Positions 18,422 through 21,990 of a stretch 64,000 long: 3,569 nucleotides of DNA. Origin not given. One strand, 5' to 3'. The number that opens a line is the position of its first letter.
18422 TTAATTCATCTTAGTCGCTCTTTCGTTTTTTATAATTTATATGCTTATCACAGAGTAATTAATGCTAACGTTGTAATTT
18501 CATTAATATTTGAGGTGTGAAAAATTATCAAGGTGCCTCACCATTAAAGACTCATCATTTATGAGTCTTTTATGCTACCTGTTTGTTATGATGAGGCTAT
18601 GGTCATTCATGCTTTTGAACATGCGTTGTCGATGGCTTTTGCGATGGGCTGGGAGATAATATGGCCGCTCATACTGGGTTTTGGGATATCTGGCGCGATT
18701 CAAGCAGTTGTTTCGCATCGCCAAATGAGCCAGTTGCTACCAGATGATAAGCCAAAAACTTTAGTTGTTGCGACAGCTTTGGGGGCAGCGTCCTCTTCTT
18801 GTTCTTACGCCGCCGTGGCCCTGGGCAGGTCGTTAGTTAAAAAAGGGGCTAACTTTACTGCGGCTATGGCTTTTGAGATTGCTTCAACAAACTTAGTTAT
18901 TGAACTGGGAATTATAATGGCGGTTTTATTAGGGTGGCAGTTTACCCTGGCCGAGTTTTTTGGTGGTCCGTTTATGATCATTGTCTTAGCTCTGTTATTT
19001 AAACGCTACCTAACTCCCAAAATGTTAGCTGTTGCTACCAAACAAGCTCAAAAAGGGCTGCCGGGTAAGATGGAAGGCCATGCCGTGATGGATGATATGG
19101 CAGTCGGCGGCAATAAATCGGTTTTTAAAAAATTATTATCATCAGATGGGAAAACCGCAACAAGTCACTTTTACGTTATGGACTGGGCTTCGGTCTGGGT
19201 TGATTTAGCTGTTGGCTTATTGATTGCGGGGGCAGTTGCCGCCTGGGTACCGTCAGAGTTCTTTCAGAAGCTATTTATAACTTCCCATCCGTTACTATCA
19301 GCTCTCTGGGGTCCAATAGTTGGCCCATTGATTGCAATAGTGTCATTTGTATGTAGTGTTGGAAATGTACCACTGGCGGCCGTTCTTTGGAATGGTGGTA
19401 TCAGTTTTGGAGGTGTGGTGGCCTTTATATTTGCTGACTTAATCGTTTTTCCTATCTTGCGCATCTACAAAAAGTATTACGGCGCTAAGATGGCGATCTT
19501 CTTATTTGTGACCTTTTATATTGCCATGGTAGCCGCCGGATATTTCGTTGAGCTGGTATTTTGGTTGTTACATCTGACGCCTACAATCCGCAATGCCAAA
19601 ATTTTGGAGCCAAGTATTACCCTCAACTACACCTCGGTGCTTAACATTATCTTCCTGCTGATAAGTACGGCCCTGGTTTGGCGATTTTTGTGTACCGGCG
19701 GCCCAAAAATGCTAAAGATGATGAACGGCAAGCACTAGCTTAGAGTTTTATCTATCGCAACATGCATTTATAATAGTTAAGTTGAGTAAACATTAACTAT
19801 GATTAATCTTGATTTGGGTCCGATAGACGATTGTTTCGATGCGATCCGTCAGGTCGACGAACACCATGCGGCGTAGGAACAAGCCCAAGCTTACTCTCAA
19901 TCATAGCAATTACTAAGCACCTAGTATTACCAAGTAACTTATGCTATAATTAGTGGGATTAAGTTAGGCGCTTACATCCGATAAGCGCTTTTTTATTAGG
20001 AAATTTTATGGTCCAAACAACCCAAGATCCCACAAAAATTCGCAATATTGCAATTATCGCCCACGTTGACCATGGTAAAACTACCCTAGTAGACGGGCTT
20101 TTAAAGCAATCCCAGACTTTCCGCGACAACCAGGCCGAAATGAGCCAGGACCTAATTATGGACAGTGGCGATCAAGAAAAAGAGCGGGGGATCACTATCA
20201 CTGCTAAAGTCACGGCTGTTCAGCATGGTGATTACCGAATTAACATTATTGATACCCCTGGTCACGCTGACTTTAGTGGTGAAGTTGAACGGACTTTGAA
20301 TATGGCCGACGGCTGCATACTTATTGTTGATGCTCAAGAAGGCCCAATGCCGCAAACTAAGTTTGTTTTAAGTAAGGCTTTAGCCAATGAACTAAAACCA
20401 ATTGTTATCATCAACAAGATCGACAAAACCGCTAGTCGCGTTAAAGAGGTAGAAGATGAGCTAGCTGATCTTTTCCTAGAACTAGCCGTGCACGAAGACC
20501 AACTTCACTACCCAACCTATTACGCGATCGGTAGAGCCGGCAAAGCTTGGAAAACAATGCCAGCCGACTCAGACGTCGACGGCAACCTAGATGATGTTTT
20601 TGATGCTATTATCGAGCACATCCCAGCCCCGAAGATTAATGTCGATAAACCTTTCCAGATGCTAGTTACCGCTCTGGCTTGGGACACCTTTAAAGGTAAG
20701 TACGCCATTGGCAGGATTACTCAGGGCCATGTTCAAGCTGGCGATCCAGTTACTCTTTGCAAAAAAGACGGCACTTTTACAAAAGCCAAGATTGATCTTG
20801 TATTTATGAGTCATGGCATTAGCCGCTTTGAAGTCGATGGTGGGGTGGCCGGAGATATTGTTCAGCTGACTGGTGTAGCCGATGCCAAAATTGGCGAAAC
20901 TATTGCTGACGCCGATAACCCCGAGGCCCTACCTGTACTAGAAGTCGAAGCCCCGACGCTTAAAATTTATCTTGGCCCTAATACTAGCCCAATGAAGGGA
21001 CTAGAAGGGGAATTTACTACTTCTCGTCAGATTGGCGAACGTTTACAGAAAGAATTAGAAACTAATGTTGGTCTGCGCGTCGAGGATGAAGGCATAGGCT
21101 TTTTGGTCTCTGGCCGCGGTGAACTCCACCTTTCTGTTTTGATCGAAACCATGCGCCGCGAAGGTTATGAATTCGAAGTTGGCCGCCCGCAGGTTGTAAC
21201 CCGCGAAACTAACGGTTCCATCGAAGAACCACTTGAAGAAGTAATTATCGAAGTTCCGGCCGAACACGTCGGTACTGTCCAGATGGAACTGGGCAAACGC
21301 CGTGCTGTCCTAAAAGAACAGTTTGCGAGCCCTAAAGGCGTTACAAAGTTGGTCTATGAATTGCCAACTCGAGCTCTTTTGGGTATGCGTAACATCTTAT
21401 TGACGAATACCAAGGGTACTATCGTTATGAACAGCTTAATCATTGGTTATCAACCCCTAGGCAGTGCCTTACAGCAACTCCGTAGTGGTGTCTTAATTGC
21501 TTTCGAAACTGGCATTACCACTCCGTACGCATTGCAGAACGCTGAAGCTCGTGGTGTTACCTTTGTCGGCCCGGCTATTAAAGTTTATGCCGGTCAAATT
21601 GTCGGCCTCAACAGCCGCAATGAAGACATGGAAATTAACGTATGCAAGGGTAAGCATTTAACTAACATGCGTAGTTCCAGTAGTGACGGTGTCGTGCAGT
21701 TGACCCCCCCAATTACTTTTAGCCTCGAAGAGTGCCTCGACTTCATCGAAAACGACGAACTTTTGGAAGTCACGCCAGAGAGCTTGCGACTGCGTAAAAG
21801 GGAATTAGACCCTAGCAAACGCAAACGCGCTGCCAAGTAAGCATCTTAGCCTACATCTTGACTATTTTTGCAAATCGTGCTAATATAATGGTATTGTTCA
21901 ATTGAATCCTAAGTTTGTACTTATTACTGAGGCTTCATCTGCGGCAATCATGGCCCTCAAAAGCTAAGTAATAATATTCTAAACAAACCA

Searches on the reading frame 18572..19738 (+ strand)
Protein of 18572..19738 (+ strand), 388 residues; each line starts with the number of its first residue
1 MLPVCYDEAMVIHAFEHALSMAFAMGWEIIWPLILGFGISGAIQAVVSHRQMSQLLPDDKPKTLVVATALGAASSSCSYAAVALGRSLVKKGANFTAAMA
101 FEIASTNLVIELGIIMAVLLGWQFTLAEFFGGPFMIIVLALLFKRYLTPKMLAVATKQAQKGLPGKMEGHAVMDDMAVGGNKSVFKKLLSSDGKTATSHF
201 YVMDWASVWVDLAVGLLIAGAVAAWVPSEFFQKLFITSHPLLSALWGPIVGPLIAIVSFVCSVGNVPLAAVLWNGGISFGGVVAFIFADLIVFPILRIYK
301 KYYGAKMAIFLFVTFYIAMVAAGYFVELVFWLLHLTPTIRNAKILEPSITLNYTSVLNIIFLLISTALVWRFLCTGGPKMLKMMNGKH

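Call 6: search_protein_families(library=pfam, proteins=[window:18572-19738:+], max_evalue=0.01)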
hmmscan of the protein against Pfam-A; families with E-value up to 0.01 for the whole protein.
window:18572-19738:+ (388 aa): 1 family
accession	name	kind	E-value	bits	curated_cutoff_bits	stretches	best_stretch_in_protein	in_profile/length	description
PF03773.19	ArsP_1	-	1.7e-69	234.7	32.3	1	15-327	2-293/294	Predicted permease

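Call 7: search_protein_families(library=ncbifam, proteins=[window:18572-19738:+], max_evalue=0.01)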
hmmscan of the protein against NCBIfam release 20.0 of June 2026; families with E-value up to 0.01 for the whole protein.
window:18572-19738:+ (388 aa): 2 families
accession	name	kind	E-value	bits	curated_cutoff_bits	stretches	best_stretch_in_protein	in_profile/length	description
NF033936.1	CuZnOut_SO0444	equivalog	2.8e-17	62.9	300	1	33-357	12-341/351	SO_0444 family Cu/Zn efflux transporter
NF040736.1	efflux_SaoE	equivalog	2.8e-13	49.8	325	1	31-329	21-297/352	efflux transporter SaoE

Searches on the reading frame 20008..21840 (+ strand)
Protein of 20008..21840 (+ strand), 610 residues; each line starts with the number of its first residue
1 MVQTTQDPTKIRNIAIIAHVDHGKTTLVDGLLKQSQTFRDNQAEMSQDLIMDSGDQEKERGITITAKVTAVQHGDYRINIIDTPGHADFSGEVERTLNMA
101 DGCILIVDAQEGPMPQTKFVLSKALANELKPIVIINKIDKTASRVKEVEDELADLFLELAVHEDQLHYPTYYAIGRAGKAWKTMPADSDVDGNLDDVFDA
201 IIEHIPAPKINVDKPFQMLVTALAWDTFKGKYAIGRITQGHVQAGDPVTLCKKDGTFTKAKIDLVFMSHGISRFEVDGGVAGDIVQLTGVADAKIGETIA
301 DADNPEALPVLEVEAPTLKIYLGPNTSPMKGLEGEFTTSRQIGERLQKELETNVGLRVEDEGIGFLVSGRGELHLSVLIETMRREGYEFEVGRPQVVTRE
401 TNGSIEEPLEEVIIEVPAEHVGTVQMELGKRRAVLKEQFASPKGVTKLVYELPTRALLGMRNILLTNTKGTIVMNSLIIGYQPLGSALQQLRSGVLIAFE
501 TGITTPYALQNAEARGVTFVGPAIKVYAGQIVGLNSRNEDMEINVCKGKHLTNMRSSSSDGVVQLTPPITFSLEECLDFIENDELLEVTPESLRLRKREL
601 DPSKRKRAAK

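Call 16: find_related_loci(query=window:20008-21840:+, collection=genome_contigs, flank=10000)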
Query window:20008-21840:+ (610 aa) in genome_contigs; peptide patterns used: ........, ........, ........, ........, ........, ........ (x = any residue, [..] = any of these).
599 stretches matched a pattern (row limit reached: there are more); 583 encode a relative of the query (tblastn E <= 1e-3); the best 80 are kept; 80 distinct loci.
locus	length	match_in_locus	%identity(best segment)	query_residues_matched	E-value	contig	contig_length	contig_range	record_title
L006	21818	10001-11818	91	2-607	0e+0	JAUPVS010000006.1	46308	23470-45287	MAG: Patescibacteria group bacterium isolate erpe_2018_sw_33hr_WHONDRS-SW48-000096_A_bin.23 scaffold_47, whole genome sh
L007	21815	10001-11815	87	6-610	0e+0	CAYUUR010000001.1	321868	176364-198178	MAG TPA_asm: uncultured Candidatus Saccharibacteria bacterium isolate SRP342105_co1_352 genome assembly, contig: NODE_24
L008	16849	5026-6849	86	1-608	0e+0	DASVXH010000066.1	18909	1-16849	MAG TPA_asm: Candidatus Saccharimonadales bacterium isolate SMAG_U2570 k141_65380, whole genome shotgun sequence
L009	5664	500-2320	85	1-607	0e+0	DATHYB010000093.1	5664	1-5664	MAG TPA_asm: Candidatus Limnocylindrales bacterium isolate SMAG_U16200 k141_188829, whole genome shotgun sequence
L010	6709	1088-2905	85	5-610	0e+0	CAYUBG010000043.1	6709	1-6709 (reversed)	MAG TPA_asm: uncultured Candidatus Saccharibacteria bacterium isolate SRP170004_co1_3 genome assembly, contig: NODE_1851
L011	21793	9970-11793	85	1-608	0e+0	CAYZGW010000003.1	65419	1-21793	MAG TPA_asm: uncultured Candidatus Saccharibacteria bacterium isolate SRP200132_co1_640 genome assembly, contig: NODE_61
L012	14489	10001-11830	85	1-610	0e+0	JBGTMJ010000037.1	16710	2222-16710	MAG: Candidatus Saccharimonadales bacterium isolate JTS-RE36 k141_2907693, whole genome shotgun sequence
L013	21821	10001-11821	84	1-607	0e+0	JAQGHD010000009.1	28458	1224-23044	MAG: Candidatus Saccharibacteria bacterium isolate RYN_424 scaffold_2208087, whole genome shotgun sequence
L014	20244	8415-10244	84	1-610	0e+0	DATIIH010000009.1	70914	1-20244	MAG TPA_asm: Patescibacteria group bacterium isolate SMAG_U15659 k141_714013, whole genome shotgun sequence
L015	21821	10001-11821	84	2-607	0e+0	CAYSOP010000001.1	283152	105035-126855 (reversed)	MAG TPA_asm: uncultured Candidatus Saccharibacteria bacterium isolate SRP200132_co1_551 genome assembly, contig: NODE_25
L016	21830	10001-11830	84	1-610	0e+0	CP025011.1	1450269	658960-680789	Candidatus Saccharibacteria bacterium YM_S32_TM7_50_20 chromosome, complete genome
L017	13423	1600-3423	84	1-608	0e+0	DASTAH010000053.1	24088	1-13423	MAG TPA_asm: Candidatus Saccharimonadales bacterium isolate SMAG_U731 k141_353349, whole genome shotgun sequence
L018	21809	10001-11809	85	5-607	0e+0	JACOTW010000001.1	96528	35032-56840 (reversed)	MAG: Candidatus Saccharibacteria bacterium isolate NC_groundwater_54_Pr7_S2p5_43_18 FFV18_S2p5_scaffold_195176, whole ge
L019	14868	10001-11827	84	1-609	0e+0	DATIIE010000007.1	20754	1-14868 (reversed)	MAG TPA_asm: Candidatus Saccharimonadales bacterium isolate SMAG_U15656 k141_82079, whole genome shotgun sequence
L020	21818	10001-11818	83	2-607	0e+0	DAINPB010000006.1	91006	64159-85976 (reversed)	MAG TPA_asm: Candidatus Saccharibacteria bacterium isolate CTOTU10859 NODE_22_length_91006_cov_5.460259, whole genome sh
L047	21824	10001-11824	82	1-608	0e+0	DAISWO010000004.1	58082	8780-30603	MAG TPA_asm: Candidatus Saccharibacteria bacterium isolate CTOTU2455 NODE_241_length_58082_cov_6.217623, whole genome sh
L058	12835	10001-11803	84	6-606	0e+0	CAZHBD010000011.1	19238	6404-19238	MAG TPA_asm: uncultured Candidatus Saccharibacteria bacterium isolate SRP173033_co2_238 genome assembly, contig: NODE_11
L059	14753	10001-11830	81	1-610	0e+0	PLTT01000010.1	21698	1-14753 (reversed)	MAG: Candidatus Saccharibacteria bacterium isolate bog_1338 73.20120700_S1D.140_contig_53448, whole genome shotgun seque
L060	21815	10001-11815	85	6-610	0e+0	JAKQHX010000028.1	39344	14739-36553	MAG: bacterium isolate USDE_metabat.59 k141_1305708, whole genome shotgun sequence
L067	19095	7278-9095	81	6-610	0e+0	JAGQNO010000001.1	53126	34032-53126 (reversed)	MAG: Candidatus Saccharibacteria bacterium isolate HKST-UBA70 NODE_1_length_53126_cov_4.192916, whole genome shotgun seq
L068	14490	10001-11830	83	1-610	0e+0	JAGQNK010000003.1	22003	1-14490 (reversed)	MAG: Candidatus Saccharibacteria bacterium isolate HKST-UBA66 2008_6058, whole genome shotgun sequence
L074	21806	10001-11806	81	6-607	0e+0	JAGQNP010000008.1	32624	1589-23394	MAG: Candidatus Saccharibacteria bacterium isolate HKST-UBA71 NODE_8_length_32624_cov_3.318585, whole genome shotgun seq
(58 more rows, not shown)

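Call 53: search_protein_families(library=pfam, proteins=[L058:6116-6667:-, L058:6853-7521:-, L058:7638-8822:+, L058:8882-9856:+, L013:6399-7055:-, L013:7792-8742:+, L013:8799-9503:+, L047:5501-6163:-, L047:7832-9892:+, L074:8447-9874:+], max_evalue=0.001)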
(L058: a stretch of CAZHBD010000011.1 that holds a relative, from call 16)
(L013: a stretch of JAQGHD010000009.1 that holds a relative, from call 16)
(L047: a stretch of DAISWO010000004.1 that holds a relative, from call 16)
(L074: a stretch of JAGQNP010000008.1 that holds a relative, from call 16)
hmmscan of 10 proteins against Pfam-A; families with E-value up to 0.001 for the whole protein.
L058:6116-6667:- (183 aa): 3 families
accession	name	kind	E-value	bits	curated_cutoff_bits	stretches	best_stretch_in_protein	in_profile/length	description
PF00293.34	NUDIX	-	8.7e-17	61.8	21.1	1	36-145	11-120/134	NUDIX domain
PF14815.12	NUDIX_4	-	7.7e-05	22.9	35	1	40-100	10-67/113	NUDIX domain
PF22327.2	Nudt16-like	-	0.00052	20.4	27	0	56-108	33-86/161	U8 snoRNA-decapping enzyme-like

L058:6853-7521:- (222 aa): 0 families

L058:7638-8822:+ (394 aa): 1 family
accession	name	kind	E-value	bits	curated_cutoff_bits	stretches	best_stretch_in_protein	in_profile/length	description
PF18780.6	HNH_repeat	-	0.00067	20.4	26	0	134-180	11-53/54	Homing endonuclease associated repeat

L058:8882-9856:+ (324 aa): 0 families

L013:6399-7055:- (218 aa): 0 families

L013:7792-8742:+ (316 aa): 0 families

L013:8799-9503:+ (234 aa): 0 families

L047:5501-6163:- (220 aa): 0 families

L047:7832-9892:+ (686 aa): 1 family
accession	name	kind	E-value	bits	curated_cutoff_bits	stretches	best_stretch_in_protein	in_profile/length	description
PF12708.12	Pect-lyase_RHGA_epim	-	2.2e-12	47.7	27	1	186-247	3-70/213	Rhamnogalacturonase A/epimerase, pectate lyase-like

L074:8447-9874:+ (475 aa): 3 families
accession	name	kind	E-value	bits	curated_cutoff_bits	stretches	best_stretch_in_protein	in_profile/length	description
PF14821.11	Thr_synth_N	-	1.7e-18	66.9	25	1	6-82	3-79/79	Threonine synthase N terminus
PF00291.31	PALP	-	7.6e-16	58.7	35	1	99-338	19-246/295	Pyridoxal-phosphate dependent enzyme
PF24857.1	THR4_C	-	2.6e-06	27.9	27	1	400-468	6-84/85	Threonine synthase, C-terminal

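Call 54: search_protein_families(library=pfam, proteins=[L006:9275-9526:+, L006:9497-9889:-, L059:9288-9896:+, L074:7872-8345:-, L047:6305-6922:+, L047:6900-7784:+, L060:8155-8598:+, L068:7165-7785:+, L067:6204-7190:+, L017:196-972:+], max_evalue=0.001)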
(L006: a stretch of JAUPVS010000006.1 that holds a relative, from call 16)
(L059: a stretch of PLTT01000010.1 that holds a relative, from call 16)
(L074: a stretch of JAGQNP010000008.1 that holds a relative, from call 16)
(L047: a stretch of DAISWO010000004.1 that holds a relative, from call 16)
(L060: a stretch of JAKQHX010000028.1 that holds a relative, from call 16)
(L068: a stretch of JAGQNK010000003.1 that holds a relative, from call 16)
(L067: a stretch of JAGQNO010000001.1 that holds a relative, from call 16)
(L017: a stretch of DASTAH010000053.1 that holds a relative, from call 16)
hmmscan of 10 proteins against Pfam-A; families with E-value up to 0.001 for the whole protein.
L006:9275-9526:+ (83 aa): 0 families

L006:9497-9889:- (130 aa): 0 families

L059:9288-9896:+ (202 aa): 1 family
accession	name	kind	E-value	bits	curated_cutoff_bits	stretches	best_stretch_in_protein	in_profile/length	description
PF03734.19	YkuD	-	5.8e-20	72.8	23.4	1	70-200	2-146/146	L,D-transpeptidase catalytic domain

L074:7872-8345:- (157 aa): 0 families

L047:6305-6922:+ (205 aa): 0 families

L047:6900-7784:+ (294 aa): 0 families

L060:8155-8598:+ (147 aa): 1 family
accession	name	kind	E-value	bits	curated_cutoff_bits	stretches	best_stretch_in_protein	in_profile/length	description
PF01161.25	PBP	-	3.1e-34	118.7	24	1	13-144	1-135/135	Phosphatidylethanolamine-binding protein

L068:7165-7785:+ (206 aa): 0 families

L067:6204-7190:+ (328 aa): 1 family
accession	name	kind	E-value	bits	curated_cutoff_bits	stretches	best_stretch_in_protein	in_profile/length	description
PF00150.24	Cellulase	-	4.1e-10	40.1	23.5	1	47-177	19-146/272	Cellulase (glycosyl hydrolase family 5)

L017:196-972:+ (258 aa): 0 families
